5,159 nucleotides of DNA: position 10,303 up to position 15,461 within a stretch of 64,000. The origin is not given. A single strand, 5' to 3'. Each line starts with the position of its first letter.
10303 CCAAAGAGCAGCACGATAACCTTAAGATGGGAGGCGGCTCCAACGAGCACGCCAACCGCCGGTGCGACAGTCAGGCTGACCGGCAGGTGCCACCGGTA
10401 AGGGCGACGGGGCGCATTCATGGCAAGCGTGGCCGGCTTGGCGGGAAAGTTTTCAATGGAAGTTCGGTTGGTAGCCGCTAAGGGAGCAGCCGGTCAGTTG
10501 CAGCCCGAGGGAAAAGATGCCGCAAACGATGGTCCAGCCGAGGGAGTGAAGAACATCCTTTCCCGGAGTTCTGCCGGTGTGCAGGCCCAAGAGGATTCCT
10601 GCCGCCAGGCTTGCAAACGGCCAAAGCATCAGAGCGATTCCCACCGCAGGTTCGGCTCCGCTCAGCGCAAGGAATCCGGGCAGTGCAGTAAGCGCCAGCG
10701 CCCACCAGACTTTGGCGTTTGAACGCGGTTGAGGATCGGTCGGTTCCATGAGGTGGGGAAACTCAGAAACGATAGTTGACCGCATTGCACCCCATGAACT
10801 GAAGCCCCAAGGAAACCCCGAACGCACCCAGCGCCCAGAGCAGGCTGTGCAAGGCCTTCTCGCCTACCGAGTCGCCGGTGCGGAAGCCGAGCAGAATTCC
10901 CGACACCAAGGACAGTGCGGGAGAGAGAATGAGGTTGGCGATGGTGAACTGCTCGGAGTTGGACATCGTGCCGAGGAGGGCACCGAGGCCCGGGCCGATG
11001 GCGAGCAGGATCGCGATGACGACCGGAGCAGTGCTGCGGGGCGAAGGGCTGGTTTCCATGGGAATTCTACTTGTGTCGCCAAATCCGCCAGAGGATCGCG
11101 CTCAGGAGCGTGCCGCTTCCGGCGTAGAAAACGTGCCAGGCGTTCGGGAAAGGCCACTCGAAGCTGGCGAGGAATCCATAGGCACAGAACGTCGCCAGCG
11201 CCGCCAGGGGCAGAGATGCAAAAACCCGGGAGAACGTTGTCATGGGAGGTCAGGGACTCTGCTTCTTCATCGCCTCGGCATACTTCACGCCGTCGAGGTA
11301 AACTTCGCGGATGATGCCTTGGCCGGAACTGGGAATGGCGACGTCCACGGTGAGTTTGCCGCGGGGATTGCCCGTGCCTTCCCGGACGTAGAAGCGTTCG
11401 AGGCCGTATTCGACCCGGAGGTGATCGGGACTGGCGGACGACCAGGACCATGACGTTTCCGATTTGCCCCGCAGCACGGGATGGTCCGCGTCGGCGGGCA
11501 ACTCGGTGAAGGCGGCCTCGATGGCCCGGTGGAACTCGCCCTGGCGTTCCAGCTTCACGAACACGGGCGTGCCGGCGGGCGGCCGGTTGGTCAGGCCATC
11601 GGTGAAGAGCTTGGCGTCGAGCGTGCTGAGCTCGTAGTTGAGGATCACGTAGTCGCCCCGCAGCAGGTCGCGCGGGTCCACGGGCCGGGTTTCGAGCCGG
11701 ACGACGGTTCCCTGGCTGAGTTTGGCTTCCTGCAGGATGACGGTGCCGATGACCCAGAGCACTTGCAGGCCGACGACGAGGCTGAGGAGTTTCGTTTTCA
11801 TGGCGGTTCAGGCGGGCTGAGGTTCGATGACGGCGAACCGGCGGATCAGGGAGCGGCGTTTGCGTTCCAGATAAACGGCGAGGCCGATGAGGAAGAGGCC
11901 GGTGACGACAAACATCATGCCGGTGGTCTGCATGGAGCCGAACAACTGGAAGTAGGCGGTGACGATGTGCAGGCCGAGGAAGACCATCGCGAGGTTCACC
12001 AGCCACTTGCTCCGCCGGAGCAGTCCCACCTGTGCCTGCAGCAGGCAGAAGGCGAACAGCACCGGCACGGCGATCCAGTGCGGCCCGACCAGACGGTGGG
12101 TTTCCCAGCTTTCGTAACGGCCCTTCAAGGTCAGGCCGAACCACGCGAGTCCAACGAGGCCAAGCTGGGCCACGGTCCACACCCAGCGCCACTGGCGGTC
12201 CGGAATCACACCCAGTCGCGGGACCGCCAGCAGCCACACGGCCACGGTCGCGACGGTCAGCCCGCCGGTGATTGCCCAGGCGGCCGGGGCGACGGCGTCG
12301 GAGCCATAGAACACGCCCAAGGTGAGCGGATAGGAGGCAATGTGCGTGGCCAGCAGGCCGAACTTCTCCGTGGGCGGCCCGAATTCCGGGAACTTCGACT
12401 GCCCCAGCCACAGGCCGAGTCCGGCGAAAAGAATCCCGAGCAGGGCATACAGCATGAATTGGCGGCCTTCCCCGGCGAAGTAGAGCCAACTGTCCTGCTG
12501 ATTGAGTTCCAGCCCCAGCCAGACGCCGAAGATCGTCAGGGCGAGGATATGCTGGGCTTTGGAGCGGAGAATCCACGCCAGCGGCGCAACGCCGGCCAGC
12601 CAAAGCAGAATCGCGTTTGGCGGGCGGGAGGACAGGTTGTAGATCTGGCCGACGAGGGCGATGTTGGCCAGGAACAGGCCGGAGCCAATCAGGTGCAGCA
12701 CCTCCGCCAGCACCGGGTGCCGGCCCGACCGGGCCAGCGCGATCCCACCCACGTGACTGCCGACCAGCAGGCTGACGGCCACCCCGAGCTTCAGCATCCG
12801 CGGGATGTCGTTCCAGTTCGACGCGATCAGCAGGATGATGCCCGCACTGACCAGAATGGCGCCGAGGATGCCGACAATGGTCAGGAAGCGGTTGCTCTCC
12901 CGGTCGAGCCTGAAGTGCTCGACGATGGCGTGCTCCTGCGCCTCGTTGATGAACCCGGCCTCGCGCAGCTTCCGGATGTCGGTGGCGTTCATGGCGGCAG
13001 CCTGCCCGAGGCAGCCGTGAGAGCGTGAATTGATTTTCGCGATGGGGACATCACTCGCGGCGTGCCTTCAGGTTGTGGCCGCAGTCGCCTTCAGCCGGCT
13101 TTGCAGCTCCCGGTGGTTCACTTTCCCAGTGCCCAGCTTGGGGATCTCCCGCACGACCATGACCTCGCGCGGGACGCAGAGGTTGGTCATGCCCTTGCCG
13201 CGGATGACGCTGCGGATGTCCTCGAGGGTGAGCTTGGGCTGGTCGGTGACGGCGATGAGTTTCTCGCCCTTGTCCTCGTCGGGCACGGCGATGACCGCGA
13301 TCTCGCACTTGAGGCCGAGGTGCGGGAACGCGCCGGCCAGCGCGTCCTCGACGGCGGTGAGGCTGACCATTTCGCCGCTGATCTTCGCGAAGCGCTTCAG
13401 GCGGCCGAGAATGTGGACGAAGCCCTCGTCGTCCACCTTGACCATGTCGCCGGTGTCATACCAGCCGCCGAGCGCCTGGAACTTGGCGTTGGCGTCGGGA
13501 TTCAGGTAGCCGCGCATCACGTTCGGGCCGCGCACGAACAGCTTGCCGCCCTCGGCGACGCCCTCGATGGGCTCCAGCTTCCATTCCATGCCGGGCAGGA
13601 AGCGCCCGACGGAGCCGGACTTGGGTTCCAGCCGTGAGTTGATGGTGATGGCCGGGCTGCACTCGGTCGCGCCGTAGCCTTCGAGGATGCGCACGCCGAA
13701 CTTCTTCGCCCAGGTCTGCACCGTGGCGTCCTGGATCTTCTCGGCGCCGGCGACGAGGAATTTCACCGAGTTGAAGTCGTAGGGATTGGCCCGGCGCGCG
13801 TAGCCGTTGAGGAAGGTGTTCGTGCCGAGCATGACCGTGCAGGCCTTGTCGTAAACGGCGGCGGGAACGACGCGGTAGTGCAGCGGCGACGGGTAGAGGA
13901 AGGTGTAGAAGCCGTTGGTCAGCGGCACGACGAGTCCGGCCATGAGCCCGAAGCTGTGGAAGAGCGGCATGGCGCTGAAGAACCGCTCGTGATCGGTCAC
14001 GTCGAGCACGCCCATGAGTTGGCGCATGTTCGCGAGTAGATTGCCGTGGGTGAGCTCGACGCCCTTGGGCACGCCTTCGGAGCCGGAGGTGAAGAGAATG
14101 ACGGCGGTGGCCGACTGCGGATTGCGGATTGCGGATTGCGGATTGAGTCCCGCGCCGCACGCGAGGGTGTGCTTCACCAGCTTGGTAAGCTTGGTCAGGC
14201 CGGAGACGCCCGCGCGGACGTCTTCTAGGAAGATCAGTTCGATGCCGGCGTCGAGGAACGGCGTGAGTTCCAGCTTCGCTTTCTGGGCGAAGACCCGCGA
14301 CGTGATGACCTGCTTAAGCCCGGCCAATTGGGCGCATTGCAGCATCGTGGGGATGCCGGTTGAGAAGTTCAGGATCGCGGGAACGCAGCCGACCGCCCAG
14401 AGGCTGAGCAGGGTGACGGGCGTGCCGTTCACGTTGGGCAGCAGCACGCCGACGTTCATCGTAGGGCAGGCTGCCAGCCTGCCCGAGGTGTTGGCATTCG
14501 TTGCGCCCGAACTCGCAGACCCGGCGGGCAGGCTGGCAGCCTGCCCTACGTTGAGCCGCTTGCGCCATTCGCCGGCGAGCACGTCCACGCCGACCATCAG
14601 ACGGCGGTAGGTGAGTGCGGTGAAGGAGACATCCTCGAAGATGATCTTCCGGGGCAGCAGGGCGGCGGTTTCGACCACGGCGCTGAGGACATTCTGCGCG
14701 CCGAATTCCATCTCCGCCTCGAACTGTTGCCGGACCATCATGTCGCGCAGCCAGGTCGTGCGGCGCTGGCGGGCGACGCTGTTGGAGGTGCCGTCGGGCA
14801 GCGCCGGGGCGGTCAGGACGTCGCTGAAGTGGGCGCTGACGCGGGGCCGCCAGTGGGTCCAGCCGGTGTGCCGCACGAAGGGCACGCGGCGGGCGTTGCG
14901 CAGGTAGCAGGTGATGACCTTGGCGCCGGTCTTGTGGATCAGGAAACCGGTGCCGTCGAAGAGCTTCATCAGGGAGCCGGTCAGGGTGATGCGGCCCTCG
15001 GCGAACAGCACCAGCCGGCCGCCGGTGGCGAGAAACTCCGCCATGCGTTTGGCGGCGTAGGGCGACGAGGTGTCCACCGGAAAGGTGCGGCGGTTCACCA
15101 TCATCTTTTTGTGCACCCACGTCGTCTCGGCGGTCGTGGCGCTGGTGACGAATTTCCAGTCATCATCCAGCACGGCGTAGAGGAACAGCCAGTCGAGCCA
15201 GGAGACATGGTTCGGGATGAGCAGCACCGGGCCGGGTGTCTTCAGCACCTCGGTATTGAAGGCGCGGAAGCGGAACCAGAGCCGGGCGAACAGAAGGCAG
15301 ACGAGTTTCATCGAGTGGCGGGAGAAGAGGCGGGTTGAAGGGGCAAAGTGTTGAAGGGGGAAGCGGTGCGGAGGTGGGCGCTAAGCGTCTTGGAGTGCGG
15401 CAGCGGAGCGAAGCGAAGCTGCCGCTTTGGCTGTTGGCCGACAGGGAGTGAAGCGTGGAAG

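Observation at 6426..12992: Gap-free ten-gene operon linking a Tes-like radical SAM enzyme, an Lgt-family transferase, an amidohydrolase and six membrane proteins of unknown function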

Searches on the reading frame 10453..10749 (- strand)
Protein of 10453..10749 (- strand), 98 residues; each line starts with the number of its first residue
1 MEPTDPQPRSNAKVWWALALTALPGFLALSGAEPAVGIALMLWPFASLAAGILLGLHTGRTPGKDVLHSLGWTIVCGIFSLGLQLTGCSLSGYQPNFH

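Call 4: search_protein_families(library=pfam, proteins=[window:10453-10749:-], max_evalue=0.01)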
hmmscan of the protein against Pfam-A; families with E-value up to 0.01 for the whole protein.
window:10453-10749:- (98 aa): 0 families

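Call 5: search_protein_families(library=ncbifam, proteins=[window:10453-10749:-], max_evalue=0.01)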
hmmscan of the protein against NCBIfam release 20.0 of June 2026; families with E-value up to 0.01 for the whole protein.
window:10453-10749:- (98 aa): 0 families

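Call 65: find_homologous_proteins(query=A4, max_evalue=0.001)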
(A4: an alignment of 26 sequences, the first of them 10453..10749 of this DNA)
Query A4 (26 sequences) (98 aa, profile of the alignment): 31 proteins with E <= 0.001 among 8000 candidates.
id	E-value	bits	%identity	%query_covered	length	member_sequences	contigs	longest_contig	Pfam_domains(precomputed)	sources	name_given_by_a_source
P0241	2.8e-21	94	96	100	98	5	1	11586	-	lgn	-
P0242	4.4e-21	93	74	100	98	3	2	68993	-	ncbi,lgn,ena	-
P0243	1.5e-20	91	80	100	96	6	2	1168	-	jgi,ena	jgi:hypothetical protein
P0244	4.8e-20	90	35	17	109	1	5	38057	-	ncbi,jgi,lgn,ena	-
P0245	7.4e-20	89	71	100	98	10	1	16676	-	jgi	jgi:hypothetical protein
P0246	1.0e-16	79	25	79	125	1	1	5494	-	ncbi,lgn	-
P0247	1.3e-16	79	77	100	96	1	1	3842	-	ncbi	-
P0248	1.3e-16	78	69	100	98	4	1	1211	-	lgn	-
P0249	3.8e-16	77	41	17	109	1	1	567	-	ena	-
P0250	1.1e-15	76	67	100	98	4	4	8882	-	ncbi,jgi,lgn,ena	jgi:hypothetical protein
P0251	5.4e-14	70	27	93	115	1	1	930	-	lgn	-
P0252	6.2e-13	67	25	79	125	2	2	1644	-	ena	-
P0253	9.7e-13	66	71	71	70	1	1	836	-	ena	-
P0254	5.3e-12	64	-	-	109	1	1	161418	-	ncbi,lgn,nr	ncbi:MAG: hypothetical protein K8R23_18470 [Chthoniobacter sp.]|nr:hypothetical protein [Chthoniobac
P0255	4.8e-11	61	-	-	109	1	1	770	-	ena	-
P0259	5.3e-10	57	36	29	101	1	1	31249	-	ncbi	-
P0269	8.1e-6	44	32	26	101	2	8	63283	-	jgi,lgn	jgi:heme A synthase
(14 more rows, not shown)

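Call 67: find_encoding_contigs(protein=P0244, flank=6000, max_places=2)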
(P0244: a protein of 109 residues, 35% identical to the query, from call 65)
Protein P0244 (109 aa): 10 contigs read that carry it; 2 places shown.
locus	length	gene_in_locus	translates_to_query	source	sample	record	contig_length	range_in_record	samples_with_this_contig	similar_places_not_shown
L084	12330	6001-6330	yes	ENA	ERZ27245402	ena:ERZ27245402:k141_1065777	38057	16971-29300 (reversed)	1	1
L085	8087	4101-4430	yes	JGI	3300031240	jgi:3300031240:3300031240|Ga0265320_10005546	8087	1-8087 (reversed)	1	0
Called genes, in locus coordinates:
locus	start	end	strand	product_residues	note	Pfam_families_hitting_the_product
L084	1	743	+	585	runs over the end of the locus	PF12837:Fer4_6 (faint), PF12838:Fer4_7 (weak), PF13187:Fer4_9 (weak), PF13237:Fer4_10, PF14697:Fer4_21 (weak), PF00037:Fer4 (weak), PF02906:Fe_hyd_lg_C, PF04060:FeS, +1 more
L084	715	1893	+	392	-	PF07228:SpoIIE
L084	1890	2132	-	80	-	PF01541:GIY-YIG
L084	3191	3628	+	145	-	-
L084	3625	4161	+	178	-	-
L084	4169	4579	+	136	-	-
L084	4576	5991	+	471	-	PF23545:Zn_ribbon_HMPTM, PF04055:Radical_SAM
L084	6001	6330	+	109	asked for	-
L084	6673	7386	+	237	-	PF01790:LGT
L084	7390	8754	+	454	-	PF23545:Zn_ribbon_HMPTM, PF04055:Radical_SAM, PF13353:Fer4_12 (weak)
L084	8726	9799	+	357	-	PF02544:Steroid_dh (weak), PF04140:ICMT, PF04191:PEMT, PF14340:DUF4395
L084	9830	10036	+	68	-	-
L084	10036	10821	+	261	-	PF27265:YidX_N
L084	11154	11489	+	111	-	PF00507:Oxidored_q4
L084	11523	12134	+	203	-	PF01058:Oxidored_q6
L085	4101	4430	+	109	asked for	-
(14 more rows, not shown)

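Call 68: find_encoding_contigs(protein=P0269, flank=6000, max_places=2)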
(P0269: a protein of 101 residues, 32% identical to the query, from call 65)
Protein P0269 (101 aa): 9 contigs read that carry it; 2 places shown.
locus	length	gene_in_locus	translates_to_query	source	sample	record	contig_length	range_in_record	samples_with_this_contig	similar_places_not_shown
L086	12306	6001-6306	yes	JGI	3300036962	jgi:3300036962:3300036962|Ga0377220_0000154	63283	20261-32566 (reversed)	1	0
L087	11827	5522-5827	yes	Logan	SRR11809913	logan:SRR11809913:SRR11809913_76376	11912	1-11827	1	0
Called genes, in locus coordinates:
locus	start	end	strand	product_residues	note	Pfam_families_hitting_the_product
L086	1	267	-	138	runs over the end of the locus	-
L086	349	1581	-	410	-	PF00155:Aminotran_1_2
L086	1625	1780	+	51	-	-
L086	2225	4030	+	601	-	PF07715:Plug, PF00593:TonB_dep_Rec_b-barrel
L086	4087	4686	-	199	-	PF00677:Lum_binding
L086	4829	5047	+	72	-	-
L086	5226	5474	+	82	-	PF00886:Ribosomal_S16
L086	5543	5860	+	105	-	PF13083:KH_KhpA-B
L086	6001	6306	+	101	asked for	-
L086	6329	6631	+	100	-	-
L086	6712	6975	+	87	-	-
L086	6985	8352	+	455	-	PF23545:Zn_ribbon_HMPTM, PF04055:Radical_SAM, PF13353:Fer4_12 (faint)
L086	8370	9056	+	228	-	PF01790:LGT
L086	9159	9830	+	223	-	-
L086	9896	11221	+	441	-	PF01546:Peptidase_M20, PF07687:M20_dimer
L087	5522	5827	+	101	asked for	-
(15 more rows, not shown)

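Call 69: find_encoding_contigs(protein=P0259, flank=6000, max_places=2)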
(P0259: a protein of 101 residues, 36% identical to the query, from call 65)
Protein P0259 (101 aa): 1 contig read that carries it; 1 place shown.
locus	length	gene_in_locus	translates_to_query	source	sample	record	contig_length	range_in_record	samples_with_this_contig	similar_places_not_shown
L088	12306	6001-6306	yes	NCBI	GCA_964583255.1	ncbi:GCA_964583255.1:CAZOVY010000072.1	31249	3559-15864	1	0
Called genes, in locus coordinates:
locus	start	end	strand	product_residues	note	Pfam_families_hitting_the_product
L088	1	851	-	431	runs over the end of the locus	PF07394:DUF1501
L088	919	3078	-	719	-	PF07583:PSCyt2, PF07587:PSD1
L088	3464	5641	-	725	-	PF07715:Plug, PF00593:TonB_dep_Rec_b-barrel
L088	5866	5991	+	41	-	-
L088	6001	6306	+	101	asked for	-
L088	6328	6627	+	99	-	-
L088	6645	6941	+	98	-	-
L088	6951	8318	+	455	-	PF23545:Zn_ribbon_HMPTM, PF04055:Radical_SAM, PF13353:Fer4_12 (faint)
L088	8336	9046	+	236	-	PF01790:LGT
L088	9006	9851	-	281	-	PF13369:Transglut_core2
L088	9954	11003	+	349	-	PF20706:GT4-conflict (faint), PF13439:Glyco_transf_4 (faint), PF00534:Glycos_transf_1, PF13692:Glyco_trans_1_4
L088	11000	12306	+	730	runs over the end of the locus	PF22019:GlgB_N, PF02922:CBM_48, PF00128:Alpha-amylase, PF02806:Alpha-amylase_C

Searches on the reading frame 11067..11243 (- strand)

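Call 4: search_protein_families(library=pfam, proteins=[window:11067-11243:-], max_evalue=0.01)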
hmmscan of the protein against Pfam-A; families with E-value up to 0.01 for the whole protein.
window:11067-11243:- (58 aa): 1 family
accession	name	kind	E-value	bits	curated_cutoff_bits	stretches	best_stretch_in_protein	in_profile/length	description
PF08592.16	Anthrone_oxy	-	0.009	16.6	27.3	1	3-51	4-52/106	Anthrone oxygenase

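Call 5: search_protein_families(library=ncbifam, proteins=[window:11067-11243:-], max_evalue=0.01)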
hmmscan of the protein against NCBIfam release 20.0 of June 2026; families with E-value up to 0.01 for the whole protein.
window:11067-11243:- (58 aa): 0 families

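Call 42: search_protein_families(library=pfam, proteins=[window:11067-11243:-], max_evalue=1)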
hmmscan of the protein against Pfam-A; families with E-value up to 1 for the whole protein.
window:11067-11243:- (58 aa): 1 family
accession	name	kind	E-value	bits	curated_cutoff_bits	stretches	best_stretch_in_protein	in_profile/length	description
PF08592.16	Anthrone_oxy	-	0.009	16.6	27.3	1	3-51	4-52/106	Anthrone oxygenase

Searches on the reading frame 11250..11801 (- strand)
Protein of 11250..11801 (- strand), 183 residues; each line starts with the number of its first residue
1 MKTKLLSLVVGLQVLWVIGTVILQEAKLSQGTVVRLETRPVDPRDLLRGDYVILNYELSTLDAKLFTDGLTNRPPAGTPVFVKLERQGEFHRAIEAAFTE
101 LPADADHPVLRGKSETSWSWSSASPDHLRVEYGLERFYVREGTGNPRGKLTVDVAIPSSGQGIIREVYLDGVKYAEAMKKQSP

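Call 4: search_protein_families(library=pfam, proteins=[window:11250-11801:-], max_evalue=0.01)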
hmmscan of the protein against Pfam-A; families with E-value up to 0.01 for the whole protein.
window:11250-11801:- (183 aa): 1 family
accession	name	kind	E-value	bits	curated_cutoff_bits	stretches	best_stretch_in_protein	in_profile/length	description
PF14345.11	GDYXXLXY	-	2.1e-26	92.9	27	1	13-165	1-151/153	GDYXXLXY protein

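Call 5: search_protein_families(library=ncbifam, proteins=[window:11250-11801:-], max_evalue=0.01)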
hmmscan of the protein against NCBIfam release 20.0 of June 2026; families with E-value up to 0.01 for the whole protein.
window:11250-11801:- (183 aa): 0 families

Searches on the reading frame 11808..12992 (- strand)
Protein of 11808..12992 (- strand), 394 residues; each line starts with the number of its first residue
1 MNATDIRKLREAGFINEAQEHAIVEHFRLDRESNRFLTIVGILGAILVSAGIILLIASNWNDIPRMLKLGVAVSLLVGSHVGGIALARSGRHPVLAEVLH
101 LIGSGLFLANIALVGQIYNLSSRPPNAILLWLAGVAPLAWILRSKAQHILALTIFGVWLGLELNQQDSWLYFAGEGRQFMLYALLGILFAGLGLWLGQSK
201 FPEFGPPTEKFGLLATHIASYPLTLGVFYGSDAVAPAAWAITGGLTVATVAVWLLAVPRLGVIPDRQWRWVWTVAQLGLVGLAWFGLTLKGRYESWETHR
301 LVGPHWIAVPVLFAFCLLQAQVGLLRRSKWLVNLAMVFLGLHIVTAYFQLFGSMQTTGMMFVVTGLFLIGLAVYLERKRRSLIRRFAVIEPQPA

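Call 4: search_protein_families(library=pfam, proteins=[window:11808-12992:-], max_evalue=0.01)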
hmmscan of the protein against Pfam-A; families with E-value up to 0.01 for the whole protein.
window:11808-12992:- (394 aa): 1 family
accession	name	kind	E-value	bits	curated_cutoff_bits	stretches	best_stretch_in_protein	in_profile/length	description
PF09925.14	DUF2157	-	1.4e-38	132.3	32.4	1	8-146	2-144/146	Predicted membrane protein (DUF2157)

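Call 5: search_protein_families(library=ncbifam, proteins=[window:11808-12992:-], max_evalue=0.01)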
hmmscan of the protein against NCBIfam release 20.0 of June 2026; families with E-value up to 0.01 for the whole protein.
window:11808-12992:- (394 aa): 0 families

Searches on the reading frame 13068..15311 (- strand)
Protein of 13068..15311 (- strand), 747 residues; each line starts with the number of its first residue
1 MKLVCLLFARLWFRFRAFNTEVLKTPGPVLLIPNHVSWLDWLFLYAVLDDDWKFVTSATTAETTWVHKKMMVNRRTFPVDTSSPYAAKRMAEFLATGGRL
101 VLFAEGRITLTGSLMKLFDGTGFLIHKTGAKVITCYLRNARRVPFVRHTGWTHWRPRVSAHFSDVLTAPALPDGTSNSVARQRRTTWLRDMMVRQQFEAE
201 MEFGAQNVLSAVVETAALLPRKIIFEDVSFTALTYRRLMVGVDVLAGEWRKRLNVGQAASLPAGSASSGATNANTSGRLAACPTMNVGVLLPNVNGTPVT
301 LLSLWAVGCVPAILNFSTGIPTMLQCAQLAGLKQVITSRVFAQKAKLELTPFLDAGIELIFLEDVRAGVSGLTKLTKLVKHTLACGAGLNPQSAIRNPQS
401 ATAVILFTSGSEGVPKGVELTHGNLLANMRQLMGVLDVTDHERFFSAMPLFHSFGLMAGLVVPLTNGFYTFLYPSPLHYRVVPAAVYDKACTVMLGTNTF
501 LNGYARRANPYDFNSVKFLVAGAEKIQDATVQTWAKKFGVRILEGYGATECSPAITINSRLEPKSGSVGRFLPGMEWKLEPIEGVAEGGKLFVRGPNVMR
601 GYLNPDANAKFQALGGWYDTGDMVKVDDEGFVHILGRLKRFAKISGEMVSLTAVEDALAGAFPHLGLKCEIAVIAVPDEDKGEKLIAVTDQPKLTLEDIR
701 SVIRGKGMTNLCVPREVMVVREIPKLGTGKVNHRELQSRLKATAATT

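Call 43: search_protein_families(library=ncbifam, proteins=[window:13068-15311:-], max_evalue=0.1)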
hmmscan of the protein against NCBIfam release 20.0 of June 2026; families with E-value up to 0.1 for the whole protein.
window:13068-15311:- (747 aa): 107 families (the best 25 are shown)
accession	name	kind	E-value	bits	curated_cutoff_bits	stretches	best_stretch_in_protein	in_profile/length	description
NF005291.0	PRK06814.1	equivalog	4.2e-212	707.1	1349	2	284-743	682-1133/1140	acyl-[ACP]--phospholipid O-acyltransferase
NF005959.0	PRK08043.1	equivalog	3.3e-160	534.7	886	2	284-740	255-711/719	bifunctional acyl-ACP--phospholipid O-acyltransferase/long-chain-fatty-acid--ACP ligase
NF006386.0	PRK08633.1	equivalog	9e-148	493.9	1221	1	2-738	416-1139/1147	acyl-[ACP]--phospholipid O-acyltransferase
NF004971.0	PRK06334.1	equivalog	2.8e-64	217.6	847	1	277-738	60-531/539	long chain fatty acid--[acyl-carrier-protein] ligase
NF004837.0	PRK06187.1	subfamily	3.6e-61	207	476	1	399-744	169-526/531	long-chain-fatty-acid--CoA ligase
NF004114.0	PRK05605.1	equivalog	1.2e-56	192.3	766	1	368-743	191-572/575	long-chain-fatty-acid--CoA ligase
NF006442.0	PRK08751.1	equivalog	1e-48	166.1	1023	1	399-738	207-556/560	long-chain fatty acid--CoA ligase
NF006523.0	PRK08974.1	equivalog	3.5e-48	164.1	884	1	401-742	207-555/561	long-chain-fatty-acid--CoA ligase FadD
NF004758.0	PRK06087.1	equivalog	8.5e-47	159.8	736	1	394-740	182-535/548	medium-chain fatty-acid--CoA ligase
NF004229.0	PRK05677.1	subfamily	5.9e-46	157.1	879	1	380-738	188-553/563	long-chain-fatty-acid--CoA ligase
NF005463.0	PRK07059.1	subfamily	2.5e-45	155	869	1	381-738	186-554/557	long-chain-fatty-acid--CoA ligase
NF005702.0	PRK07514.1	subfamily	3.9e-45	154.2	558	1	396-742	153-502/506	malonyl-CoA synthase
NF009233.0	PRK12583.1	subfamily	4.9e-45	154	832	1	371-737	172-547/558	fatty acid CoA ligase family protein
NF005714.0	PRK07529.1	subfamily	4.2e-44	150.9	632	1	397-740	215-576/640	acyl-CoA synthetase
NF005858.0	PRK07787.1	subfamily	1.8e-43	148.7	575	1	397-738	126-470/471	acyl-CoA synthetase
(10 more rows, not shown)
